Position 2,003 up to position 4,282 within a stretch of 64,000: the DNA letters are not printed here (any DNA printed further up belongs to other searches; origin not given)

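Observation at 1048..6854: Operon pairing an unusually short glycyl radical enzyme with a GH36/raffinose-synthase-like hydrolase under a LacI regulator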

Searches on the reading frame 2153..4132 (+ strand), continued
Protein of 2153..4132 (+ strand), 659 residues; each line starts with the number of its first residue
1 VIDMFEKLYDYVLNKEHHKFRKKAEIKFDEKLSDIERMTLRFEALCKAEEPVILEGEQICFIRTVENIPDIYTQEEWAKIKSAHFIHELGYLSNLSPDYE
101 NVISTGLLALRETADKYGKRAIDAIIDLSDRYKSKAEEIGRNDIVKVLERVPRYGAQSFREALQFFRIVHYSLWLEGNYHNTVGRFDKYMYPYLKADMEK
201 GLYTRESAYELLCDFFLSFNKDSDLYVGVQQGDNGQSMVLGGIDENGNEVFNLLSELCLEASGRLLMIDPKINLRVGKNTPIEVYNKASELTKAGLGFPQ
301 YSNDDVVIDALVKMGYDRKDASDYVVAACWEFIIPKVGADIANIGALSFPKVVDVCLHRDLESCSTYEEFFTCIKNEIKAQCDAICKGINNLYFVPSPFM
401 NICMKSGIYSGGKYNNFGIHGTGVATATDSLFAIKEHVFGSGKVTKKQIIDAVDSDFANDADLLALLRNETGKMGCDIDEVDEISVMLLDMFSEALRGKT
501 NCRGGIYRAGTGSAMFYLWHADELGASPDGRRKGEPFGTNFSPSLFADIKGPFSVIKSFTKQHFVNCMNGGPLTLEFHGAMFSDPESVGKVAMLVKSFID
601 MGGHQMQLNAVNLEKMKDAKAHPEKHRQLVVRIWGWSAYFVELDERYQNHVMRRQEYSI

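Call 53: search_protein_families(library=pfam, proteins=[L091:282-1640:+, L150:14283-15794:+, L150:15791-16759:+, L117:3273-4355:+, L093:52-2295:+, L130:1374-2870:+, L135:5148-5816:+, L125:4869-6119:+, L147:10445-12013:+, L135:15504-16631:+], max_evalue=0.001)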
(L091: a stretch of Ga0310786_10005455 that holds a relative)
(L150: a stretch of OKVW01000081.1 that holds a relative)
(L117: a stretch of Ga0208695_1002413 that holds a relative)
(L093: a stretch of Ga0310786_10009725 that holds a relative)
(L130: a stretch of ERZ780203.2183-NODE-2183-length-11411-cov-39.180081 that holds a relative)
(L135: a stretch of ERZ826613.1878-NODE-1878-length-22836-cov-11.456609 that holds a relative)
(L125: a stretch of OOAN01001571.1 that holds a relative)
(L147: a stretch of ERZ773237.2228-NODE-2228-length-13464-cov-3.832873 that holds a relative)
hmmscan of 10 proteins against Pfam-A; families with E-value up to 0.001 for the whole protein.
L091:282-1640:+ (452 aa): 2 families
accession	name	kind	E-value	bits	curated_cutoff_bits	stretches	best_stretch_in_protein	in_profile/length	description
PF00083.30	Sugar_tr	-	1.1e-103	348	22.3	1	9-446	2-450/452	Sugar (and other) transporter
PF07690.21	MFS_1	-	1.3e-22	80.7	33.4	1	13-388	2-335/347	Major Facilitator Superfamily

L150:14283-15794:+ (503 aa): 6 families
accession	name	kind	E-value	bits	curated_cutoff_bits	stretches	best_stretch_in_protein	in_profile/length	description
PF00005.33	ABC_tran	-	2.5e-53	180.8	25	2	19-169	1-137/137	ABC transporter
PF13304.12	AAA_21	-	1.7e-09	38.7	27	0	31-52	1-22/304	AAA domain, putative AbiEii toxin, Type IV TA system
PF02463.25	SMC_N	-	2.6e-06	27.5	40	1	22-201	18-200/220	RecF/RecN/SMC N terminal domain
PF13175.12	AAA_15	-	4.9e-06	26.8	32.1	1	21-223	16-162/374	AAA ATPase domain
PF13476.12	AAA_23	-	6.3e-06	27.4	27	1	6-208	4-191/201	AAA domain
PF13514.12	AAA_27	-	0.00029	20.9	22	1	13-54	10-51/206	AAA domain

L150:15791-16759:+ (322 aa): 1 family
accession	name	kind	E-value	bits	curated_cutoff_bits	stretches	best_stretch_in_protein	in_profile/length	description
PF02653.21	BPD_transp_2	-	1.9e-41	142.4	26.8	1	42-308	3-269/269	Branched-chain amino acid transport system / permease component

L117:3273-4355:+ (360 aa): 4 families
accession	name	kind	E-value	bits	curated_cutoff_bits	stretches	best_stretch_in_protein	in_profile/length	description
PF13407.12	Peripla_BP_4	-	1.2e-64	218.8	35.1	1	73-330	1-257/258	Periplasmic binding protein domain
PF00532.27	Peripla_BP_1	-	1.2e-11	45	22.2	1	85-280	15-205/281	Periplasmic binding proteins and sugar binding domain of LacI family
PF13377.12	Peripla_BP_3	-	1.3e-09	38.8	26.5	1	203-334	14-152/167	Periplasmic binding protein-like domain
PF13458.12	Peripla_BP_6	-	6.9e-07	29.7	31.7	1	88-240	27-175/343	Periplasmic binding protein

L093:52-2295:+ (747 aa): 1 family
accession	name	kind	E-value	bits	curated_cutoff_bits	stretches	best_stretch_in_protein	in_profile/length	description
PF02065.24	Melibiase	-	3.5e-06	26.7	27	1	309-399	100-190/347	Melibiase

L130:1374-2870:+ (498 aa): 2 families
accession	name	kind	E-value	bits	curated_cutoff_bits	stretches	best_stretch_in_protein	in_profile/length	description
PF00999.27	Na_H_Exchanger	-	1.7e-45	156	26.2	1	19-394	6-372/375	Sodium/hydrogen exchanger, transmembrane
PF02080.26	TrkA_C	-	2.9e-08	33.9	27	1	422-480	2-62/71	TrkA-C domain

L135:5148-5816:+ (222 aa): 0 families

L125:4869-6119:+ (416 aa): 0 families

L147:10445-12013:+ (522 aa): 2 families
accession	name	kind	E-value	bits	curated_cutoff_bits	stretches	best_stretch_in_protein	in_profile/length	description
PF06964.18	Alpha-L-AF_C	-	4.7e-40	137.9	27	1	325-511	1-165/165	Alpha-L-arabinofuranosidase C-terminal domain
PF22848.2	ASD1_dom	-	5.3e-06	26.6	22.2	0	99-164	9-79/239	Alpha-L-arabinofuranosidase 1 domain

L135:15504-16631:+ (375 aa): 1 family
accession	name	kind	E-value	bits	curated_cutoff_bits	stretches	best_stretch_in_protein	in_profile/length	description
PF01263.26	Aldose_epim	-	5.7e-87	292.3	27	1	41-371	1-299/299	Aldose 1-epimerase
